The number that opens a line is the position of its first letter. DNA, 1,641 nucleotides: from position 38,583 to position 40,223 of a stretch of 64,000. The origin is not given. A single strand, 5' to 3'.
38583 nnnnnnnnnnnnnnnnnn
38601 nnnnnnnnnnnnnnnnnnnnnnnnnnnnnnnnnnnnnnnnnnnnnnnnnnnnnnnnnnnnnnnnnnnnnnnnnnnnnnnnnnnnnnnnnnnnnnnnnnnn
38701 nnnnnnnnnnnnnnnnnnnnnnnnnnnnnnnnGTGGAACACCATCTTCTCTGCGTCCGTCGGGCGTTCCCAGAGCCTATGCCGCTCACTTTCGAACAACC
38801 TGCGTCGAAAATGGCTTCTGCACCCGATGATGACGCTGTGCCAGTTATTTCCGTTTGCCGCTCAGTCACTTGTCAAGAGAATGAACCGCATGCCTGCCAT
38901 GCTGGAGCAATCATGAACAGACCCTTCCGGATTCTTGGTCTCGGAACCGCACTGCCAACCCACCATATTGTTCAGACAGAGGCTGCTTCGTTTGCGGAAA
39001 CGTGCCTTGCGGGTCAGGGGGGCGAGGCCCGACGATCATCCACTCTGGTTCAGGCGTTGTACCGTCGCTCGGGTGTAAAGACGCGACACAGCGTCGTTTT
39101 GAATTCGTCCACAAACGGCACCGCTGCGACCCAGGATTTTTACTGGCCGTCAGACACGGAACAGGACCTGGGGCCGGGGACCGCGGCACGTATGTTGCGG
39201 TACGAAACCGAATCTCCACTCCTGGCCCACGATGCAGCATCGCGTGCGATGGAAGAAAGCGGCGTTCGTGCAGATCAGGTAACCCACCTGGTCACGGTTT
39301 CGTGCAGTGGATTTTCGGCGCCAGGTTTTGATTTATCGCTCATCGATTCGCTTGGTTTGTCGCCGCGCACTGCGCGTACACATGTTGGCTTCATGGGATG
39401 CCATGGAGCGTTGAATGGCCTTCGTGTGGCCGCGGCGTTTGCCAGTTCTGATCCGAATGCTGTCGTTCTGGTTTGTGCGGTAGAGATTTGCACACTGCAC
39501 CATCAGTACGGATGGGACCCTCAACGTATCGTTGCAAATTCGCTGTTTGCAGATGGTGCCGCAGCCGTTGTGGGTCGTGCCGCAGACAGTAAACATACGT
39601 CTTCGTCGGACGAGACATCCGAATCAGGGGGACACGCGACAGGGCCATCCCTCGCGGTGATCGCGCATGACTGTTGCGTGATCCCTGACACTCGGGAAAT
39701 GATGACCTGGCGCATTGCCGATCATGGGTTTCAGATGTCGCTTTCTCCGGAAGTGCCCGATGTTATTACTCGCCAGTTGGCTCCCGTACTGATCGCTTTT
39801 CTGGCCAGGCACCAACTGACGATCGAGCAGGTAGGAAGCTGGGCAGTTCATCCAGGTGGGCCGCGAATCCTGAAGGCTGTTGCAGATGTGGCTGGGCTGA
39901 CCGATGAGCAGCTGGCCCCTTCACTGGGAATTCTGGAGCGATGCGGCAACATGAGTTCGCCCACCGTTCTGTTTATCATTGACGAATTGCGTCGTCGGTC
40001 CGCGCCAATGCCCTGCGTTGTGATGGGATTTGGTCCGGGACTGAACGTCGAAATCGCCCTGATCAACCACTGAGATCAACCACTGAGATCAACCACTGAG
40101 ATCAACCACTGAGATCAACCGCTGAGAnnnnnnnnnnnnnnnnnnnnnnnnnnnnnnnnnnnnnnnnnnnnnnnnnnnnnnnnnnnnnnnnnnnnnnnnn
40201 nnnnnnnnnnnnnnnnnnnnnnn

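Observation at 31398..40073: Type III PKS phenolic-lipid-type gene cluster split into two divergent operons with a dedicated exporter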

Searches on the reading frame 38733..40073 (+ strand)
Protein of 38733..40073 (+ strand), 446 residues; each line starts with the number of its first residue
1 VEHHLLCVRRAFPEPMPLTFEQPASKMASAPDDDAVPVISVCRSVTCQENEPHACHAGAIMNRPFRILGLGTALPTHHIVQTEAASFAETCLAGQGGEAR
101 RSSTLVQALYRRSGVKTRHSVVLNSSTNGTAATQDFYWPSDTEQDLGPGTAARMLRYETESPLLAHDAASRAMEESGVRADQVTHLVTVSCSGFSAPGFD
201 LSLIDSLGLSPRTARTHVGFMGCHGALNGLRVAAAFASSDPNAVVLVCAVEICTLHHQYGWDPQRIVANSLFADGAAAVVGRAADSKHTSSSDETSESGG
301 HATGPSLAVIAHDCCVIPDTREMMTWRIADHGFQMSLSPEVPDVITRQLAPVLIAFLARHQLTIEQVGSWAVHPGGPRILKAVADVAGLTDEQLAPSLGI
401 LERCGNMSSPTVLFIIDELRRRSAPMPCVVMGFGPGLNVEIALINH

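Call 3: search_protein_families(library=pfam, proteins=[window:38733-40073:+])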
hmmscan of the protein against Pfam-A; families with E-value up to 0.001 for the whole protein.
window:38733-40073:+ (446 aa): 5 families
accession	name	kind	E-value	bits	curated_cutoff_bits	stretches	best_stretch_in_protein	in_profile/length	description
PF00195.25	Chal_sti_synt_N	-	2.5e-24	86.4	27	1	66-280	15-220/225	Chalcone and stilbene synthases, N-terminal domain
PF02797.21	Chal_sti_synt_C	-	2.7e-19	70.1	27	1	316-444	9-147/151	Chalcone and stilbene synthases, C-terminal domain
PF08392.18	FAE1_CUT1_RppA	-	3.2e-10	40.3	27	1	153-281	75-203/290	FAE1/Type III polyketide synthase-like protein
PF08541.16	ACP_syn_III_C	-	2.8e-07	31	26.6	1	357-445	1-89/90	3-Oxoacyl-[acyl-carrier-protein (ACP)] synthase III C terminal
PF08545.16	ACP_syn_III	-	2.5e-06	27.7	24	1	222-288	6-68/80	3-Oxoacyl-[acyl-carrier-protein (ACP)] synthase III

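Call 4: search_protein_families(library=ncbifam, proteins=[window:38733-40073:+], max_evalue=0.01)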
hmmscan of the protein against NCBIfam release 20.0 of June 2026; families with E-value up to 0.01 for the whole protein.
window:38733-40073:+ (446 aa): 6 families
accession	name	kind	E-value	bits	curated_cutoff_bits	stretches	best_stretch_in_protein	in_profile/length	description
NF042429.2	DHPHCoAsyn_DpgA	equivalog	4.8e-45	154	425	1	158-445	67-349/350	3,5-dihydroxyphenylacetyl-CoA synthase DpgA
NF006829.0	PRK09352.1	subfamily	9.8e-15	54.3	249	1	157-440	49-315/322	beta-ketoacyl-ACP synthase 3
TIGR00747.1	fabH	subfamily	3.5e-11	42.7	292.1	1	158-440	48-316/322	beta-ketoacyl-ACP synthase III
NF005541.0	PRK07204.1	equivalog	2.1e-07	30.7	402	1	156-412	48-295/329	beta-ketoacyl-ACP synthase III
NF006720.0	PRK09258.1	equivalog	1.4e-06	27.9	285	1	159-239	59-139/338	3-oxoacyl-ACP synthase III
NF005703.0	PRK07515.1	equivalog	1.7e-05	23.9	304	1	165-290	100-219/373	beta-ketoacyl-ACP synthase III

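Call 6: find_homologous_proteins(query=window:38913-40073:+)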
Query window:38913-40073:+ (386 aa): 7846 proteins with E <= 0.001 among 8000 candidates; the best 120 are listed.
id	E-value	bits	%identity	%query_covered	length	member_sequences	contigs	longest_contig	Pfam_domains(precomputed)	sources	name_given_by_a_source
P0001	3.6e-256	867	100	100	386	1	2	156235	PF02797.22,PF08545.17,PF08541.17,PF08392.19,PF00195.26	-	-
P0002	5.1e-174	597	72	98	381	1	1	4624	PF02797.22,PF08541.17,PF08392.19,PF00195.26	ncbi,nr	ncbi:MAG: type III polyketide synthase [Planctomycetaceae bacterium]|nr:type III polyketide synthase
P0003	5.2e-162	557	68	99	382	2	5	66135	PF02797.22,PF08541.17,PF08392.19,PF00195.26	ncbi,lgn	-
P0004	5.3e-160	551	66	98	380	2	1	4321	PF02797.22,PF08541.17,PF08392.19,PF00195.26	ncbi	-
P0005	3.3e-157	542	66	99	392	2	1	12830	PF02797.22,PF08545.17,PF08541.17,PF08392.19,PF00195.26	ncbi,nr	ncbi:MAG: type III polyketide synthase [Planctomycetaceae bacterium]|nr:type III polyketide synthase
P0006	1.3e-154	533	66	98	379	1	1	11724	PF02797.22,PF08541.17,PF08392.19,PF00195.26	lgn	-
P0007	2.6e-153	529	63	98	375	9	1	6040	PF02797.22,PF08541.17,PF08392.19,PF00195.26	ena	-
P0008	1.7e-149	516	62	99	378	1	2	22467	PF02797.22,PF08545.17,PF08541.17,PF08392.19,PF00195.26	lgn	-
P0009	1.8e-148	513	63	98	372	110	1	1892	PF02797.22,PF08545.17,PF08541.17,PF08392.19,PF00195.26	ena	-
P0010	5.5e-148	511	62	98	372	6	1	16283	PF02797.22,PF08545.17,PF08541.17,PF08392.19,PF00195.26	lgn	-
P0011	2.6e-147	509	64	98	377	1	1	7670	PF02797.22,PF08545.17,PF08541.17,PF08392.19,PF00195.26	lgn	-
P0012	2.8e-147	509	64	98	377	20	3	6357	PF02797.22,PF08545.17,PF08541.17,PF08392.19,PF00195.26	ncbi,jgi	ncbi:MAG: hypothetical protein RLZZ232_952 [Planctomycetota bacterium]|jgi:alkylresorcinol/alkylpyro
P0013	6.8e-147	508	63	98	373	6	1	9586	PF02797.22,PF08541.17,PF08392.19,PF00195.26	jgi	-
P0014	2.2e-146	506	62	98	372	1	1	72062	PF02797.22,PF08545.17,PF08541.17,PF08392.19,PF00195.26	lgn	-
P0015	3.2e-146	505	59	99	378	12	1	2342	PF02797.22,PF08541.17,PF08392.19,PF00195.26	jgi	-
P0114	1.8e-124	434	55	99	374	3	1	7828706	PF02797.22,PF08545.17,PF08541.17,PF08392.19,PF00195.26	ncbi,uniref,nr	ncbi:Alpha-pyrone synthesis polyketide synthase-like Pks18 [Gimesia panareensis]|uniref:Alpha-pyrone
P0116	5.3e-124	432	54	98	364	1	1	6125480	PF02797.22,PF08545.17,PF08541.17,PF08392.19,PF00195.26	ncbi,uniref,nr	ncbi:Alpha-pyrone synthesis polyketide synthase-like Pks18 [Polystyrenella longa]|uniref:Alpha-pyron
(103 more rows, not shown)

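Call 7: search_solved_structures(query=window:38913-40070:+, max_evalue=1e-10, show_alignments=2)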
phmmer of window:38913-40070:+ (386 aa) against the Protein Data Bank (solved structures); distinct sequences matched with E-value up to 1e-10: 98 (the best 60 are shown).
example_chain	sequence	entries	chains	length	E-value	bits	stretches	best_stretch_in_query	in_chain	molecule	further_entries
4b0n_A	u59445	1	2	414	9.1e-47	163.3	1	7-372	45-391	POLYKETIDE SYNTHASE III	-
1ted_A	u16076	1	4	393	1.3e-37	133.2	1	95-383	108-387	pks18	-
1tee_A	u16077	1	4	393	3.3e-36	128.6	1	95-383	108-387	pks18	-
2h84_A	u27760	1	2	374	6e-34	121.2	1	7-380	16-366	Steely1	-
1ee0_A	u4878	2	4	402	2.2e-33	119.3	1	70-384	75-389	2-PYRONE SYNTHASE | PYRONE SYNTHASE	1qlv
4jao_D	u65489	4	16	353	3.1e-33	118.8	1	106-384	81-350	Alpha-pyrone synthesis polyketide synthase-like Pks11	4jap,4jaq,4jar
7cb3_A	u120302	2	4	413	8.1e-33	117.4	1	95-383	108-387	Chalcone/stilbene synthase | Chalcone synthase-like protein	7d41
6dx7_A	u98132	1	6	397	8.4e-33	117.4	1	4-381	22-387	Chalcone synthase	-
9jl6_A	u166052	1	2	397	8.5e-33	117.4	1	4-381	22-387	Chalcone synthase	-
5ypt_A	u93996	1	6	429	9.4e-33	117.2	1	98-384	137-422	Stilbenecarboxylate synthase 1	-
9kah_A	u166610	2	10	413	1e-32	117.1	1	4-381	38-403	Chalcone synthase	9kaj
3awj_A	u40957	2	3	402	2.4e-32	115.9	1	4-384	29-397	Chalcone synthase-like polyketide synthase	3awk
7f0e_A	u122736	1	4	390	2.9e-32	115.6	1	88-383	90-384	EnPKS2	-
4jat_A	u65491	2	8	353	5e-32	114.8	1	106-384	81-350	Alpha-pyrone synthesis polyketide synthase-like Pks11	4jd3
6dxd_A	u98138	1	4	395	5.9e-32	114.6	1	4-384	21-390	Chalcone synthase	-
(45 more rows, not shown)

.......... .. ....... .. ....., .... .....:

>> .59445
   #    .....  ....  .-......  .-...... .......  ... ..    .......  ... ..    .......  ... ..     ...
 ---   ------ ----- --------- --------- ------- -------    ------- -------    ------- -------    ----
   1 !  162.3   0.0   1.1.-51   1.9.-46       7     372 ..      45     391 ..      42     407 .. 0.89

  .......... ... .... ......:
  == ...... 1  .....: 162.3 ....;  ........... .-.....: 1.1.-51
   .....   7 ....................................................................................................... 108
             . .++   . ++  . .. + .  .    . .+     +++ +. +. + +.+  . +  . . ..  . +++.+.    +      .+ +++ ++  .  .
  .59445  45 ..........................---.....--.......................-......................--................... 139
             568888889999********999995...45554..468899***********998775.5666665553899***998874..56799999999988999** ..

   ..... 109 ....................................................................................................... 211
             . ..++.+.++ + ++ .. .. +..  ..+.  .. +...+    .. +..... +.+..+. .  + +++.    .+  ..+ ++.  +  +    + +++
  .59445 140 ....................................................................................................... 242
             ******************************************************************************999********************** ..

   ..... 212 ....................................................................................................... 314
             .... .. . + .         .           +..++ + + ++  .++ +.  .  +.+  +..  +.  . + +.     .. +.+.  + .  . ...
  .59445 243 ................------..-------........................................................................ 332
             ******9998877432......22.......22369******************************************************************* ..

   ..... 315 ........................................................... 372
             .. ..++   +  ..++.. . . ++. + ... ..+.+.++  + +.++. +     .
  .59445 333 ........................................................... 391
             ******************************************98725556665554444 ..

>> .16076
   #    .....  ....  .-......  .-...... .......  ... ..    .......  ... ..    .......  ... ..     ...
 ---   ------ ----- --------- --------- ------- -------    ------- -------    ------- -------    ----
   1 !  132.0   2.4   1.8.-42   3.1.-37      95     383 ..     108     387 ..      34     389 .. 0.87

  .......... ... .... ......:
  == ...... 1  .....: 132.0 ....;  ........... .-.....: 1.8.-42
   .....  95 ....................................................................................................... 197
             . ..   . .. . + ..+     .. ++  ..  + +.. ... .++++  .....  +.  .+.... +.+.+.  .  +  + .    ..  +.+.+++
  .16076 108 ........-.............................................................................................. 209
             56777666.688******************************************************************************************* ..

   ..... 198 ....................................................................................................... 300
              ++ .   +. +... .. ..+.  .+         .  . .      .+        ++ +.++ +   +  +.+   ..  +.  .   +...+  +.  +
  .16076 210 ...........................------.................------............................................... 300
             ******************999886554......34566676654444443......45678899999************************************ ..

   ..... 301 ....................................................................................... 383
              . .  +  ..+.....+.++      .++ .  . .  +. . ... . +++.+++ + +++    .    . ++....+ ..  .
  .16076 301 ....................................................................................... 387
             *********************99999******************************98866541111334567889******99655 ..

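Call 9: find_related_loci(query=window:38913-40073:+, collection=genome_contigs, flank=10000)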
Query window:38913-40073:+ (386 aa) in genome_contigs; peptide patterns used: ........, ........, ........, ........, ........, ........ (x = any residue, [..] = any of these).
600 stretches matched a pattern (row limit reached: there are more); 590 encode a relative of the query (tblastn E <= 1e-3); the best 80 are kept; 80 distinct loci.
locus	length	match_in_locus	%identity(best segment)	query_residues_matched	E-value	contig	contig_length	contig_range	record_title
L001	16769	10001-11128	68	5-385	1e-167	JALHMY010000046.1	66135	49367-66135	MAG: Fuerstiella sp. isolate Bin_49_1 c_000000002350, whole genome shotgun sequence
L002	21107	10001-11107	62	5-384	2e-155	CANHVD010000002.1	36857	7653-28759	MAG: Planctomycetaceae bacterium isolate RE-26jul17-197 genome assembly, contig: RE-26jul17-C1228, whole genome shotgun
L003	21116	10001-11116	62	5-385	8e-155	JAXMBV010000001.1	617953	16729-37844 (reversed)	MAG: Planctomycetaceae bacterium isolate STL-PLA45 C4.2.fa-1, whole genome shotgun sequence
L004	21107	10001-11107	61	5-384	2e-154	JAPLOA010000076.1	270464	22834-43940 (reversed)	MAG: Planctomycetales bacterium isolate LacPavin_0920_WC12_MAG_54_15 LacPavin_0920_WC12_scaffold_494168, whole genome sh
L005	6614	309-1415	62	5-384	1e-154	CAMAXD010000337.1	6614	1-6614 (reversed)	MAG: Candidatus Kuenenia stuttgartiensis isolate ME-08apr19-56 genome assembly, contig: ME-08apr19-C26235, whole genome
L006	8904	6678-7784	62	5-384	2e-154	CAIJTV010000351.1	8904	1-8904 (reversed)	MAG: uncultured Planctomycetaceae bacterium isolate Erken-D7_bin-0123 genome assembly, contig: bin-0123:0351/1437, whole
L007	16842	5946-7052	62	5-384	4e-154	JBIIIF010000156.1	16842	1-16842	MAG: Planctomycetaceae bacterium isolate ME2001-08-28pf_3300042879_group1_bin45 Rohwer_bin1750_scaffold_2331_c1, whole g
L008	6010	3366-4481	61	5-385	4e-153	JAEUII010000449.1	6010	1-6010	MAG: Planctomycetaceae bacterium isolate new MAG-39 k141_4116877, whole genome shotgun sequence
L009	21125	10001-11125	61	5-384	1e-151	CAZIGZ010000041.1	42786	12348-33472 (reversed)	MAG TPA_asm: uncultured Chitinophaga sp. isolate SRP193358_co1_757 genome assembly, contig: NODE_1704_length_42786_cov_5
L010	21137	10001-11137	60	5-385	2e-150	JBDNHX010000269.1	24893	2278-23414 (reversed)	MAG: Planctomycetaceae bacterium isolate concoct.44.WLB k141_469522, whole genome shotgun sequence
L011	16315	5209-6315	61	5-384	4e-150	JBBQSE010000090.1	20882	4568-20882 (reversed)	MAG: Planctomycetales bacterium isolate Co_metawrap_1732 Cmw_1732_k141_16884183_length_20882_cov_8.9985, whole genome sh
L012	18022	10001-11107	62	5-384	3e-154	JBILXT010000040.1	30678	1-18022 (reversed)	MAG: Planctomycetaceae bacterium isolate ME2018-11-08GD_3300034116_group8_bin32 Rohwer_bin1758_scaffold_523_c1, whole ge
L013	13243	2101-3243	61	3-385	1e-148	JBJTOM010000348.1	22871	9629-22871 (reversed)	MAG: Planctomycetota bacterium isolate samp_4449_VAMB_680 samp_4449_878274, whole genome shotgun sequence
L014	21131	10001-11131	62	3-385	2e-148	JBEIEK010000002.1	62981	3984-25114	MAG: Planctomycetaceae bacterium isolate Sample-101-S75-bin-75 Sample_101_S75-bin_75-k141_2288657, whole genome shotgun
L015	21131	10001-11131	61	3-385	3e-148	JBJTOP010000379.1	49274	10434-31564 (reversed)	MAG: Planctomycetaceae bacterium isolate samp_4449_VAMB_558 samp_4449_101823, whole genome shotgun sequence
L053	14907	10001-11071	52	5-380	5e-121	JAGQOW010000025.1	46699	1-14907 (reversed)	MAG: Planctomycetales bacterium isolate HKST-UBA24 NODE_26_length_46699_cov_4.234482, whole genome shotgun sequence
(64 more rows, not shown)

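Call 21: find_encoding_contigs(protein=P0114, flank=10000, max_places=2)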
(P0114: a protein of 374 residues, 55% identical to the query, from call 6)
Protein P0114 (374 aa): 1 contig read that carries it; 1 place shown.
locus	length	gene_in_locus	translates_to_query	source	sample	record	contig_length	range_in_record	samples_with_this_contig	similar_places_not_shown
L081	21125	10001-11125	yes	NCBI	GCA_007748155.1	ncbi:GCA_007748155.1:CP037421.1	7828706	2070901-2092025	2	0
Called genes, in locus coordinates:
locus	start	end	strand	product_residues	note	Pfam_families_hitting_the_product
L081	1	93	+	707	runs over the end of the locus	PF14522:Cytochrome_C7 (faint), PF22113:Mtrc-MtrF_II-IV_dom (faint), PF09699:Paired_CXXCH_1 (faint), PF14537:Cytochrom_c3_2 (faint)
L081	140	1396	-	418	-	PF00999:Na_H_Exchanger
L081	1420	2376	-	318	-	PF13672:PP2C_2, PF07228:SpoIIE (faint)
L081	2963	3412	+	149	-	-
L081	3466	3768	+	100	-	-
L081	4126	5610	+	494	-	PF00665:rve (weak), PF22483:Mu-transpos_C_2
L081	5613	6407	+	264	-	PF01695:IstB_IS21, PF00308:Bac_DnaA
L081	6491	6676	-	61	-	PF19920:bpX4 (weak)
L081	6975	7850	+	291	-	PF07596:SBP_bac_10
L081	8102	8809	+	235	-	PF01209:Ubie_methyltran (weak), PF05175:MTS, PF13489:Methyltransf_23, PF13679:Methyltransf_32 (weak), PF13847:Methyltransf_31, PF08241:Methyltransf_11, PF08242:Methyltransf_12, PF13649:Methyltransf_25, +2 more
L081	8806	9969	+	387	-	PF01946:Thi4 (weak), PF01134:GIDA (faint), PF01266:DAO (faint), PF01494:FAD_binding_3, PF05834:Lycopene_cycl (faint), PF07992:Pyr_redox_2 (weak), PF12831:FAD_oxidored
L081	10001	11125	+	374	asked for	PF00195:Chal_sti_synt_N, PF08392:FAE1_CUT1_RppA, PF08545:ACP_syn_III (weak), PF02797:Chal_sti_synt_C, PF08541:ACP_syn_III_C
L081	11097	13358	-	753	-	PF03176:MMPL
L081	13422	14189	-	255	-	-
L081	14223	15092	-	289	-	PF02353:CMAS, PF01209:Ubie_methyltran (weak), PF05891:Methyltransf_PK (weak), PF13489:Methyltransf_23, PF13847:Methyltransf_31, PF08241:Methyltransf_11, PF08242:Methyltransf_12, PF13649:Methyltransf_25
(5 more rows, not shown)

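Call 22: find_encoding_contigs(protein=P0116, flank=10000, max_places=2)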
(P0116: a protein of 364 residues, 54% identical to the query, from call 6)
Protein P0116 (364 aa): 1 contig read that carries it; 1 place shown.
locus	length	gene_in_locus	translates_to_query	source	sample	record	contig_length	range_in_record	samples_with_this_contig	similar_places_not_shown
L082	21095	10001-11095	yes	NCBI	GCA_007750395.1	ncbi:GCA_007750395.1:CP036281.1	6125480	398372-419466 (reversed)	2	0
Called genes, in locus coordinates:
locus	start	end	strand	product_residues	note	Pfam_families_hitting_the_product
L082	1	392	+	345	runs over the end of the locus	PF00899:ThiF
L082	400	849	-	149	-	PF07291:MauE (weak), PF07681:DoxX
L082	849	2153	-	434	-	PF00324:AA_permease, PF13520:AA_permease_2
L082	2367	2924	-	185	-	PF07617:DUF1579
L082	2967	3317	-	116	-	PF03795:YCII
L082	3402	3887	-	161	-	PF13577:SnoaL_4 (weak), PF13474:SnoaL_3, PF12680:SnoaL_2 (weak)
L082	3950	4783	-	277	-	PF03795:YCII, PF06983:3-dmu-9_3-mt, PF00903:Glyoxalase (weak)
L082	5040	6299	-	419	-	PF04542:Sigma70_r2, PF07719:TPR_2 (faint), PF08281:Sigma70_r4_2 (weak), PF20239:DUF6596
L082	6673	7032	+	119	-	-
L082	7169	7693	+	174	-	-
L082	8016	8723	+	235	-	PF05175:MTS (weak), PF13847:Methyltransf_31, PF08241:Methyltransf_11 (weak), PF08242:Methyltransf_12, PF13649:Methyltransf_25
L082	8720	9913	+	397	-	PF00890:FAD_binding_2 (faint), PF01266:DAO (faint), PF01494:FAD_binding_3, PF03486:HI0933_like (weak), PF05834:Lycopene_cycl (faint), PF07992:Pyr_redox_2 (weak), PF12831:FAD_oxidored (weak)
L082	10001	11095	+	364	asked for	PF00195:Chal_sti_synt_N, PF08392:FAE1_CUT1_RppA, PF08545:ACP_syn_III (weak), PF02797:Chal_sti_synt_C, PF08541:ACP_syn_III_C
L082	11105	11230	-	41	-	-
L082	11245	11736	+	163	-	PF05163:DinB (faint), PF12867:DinB_2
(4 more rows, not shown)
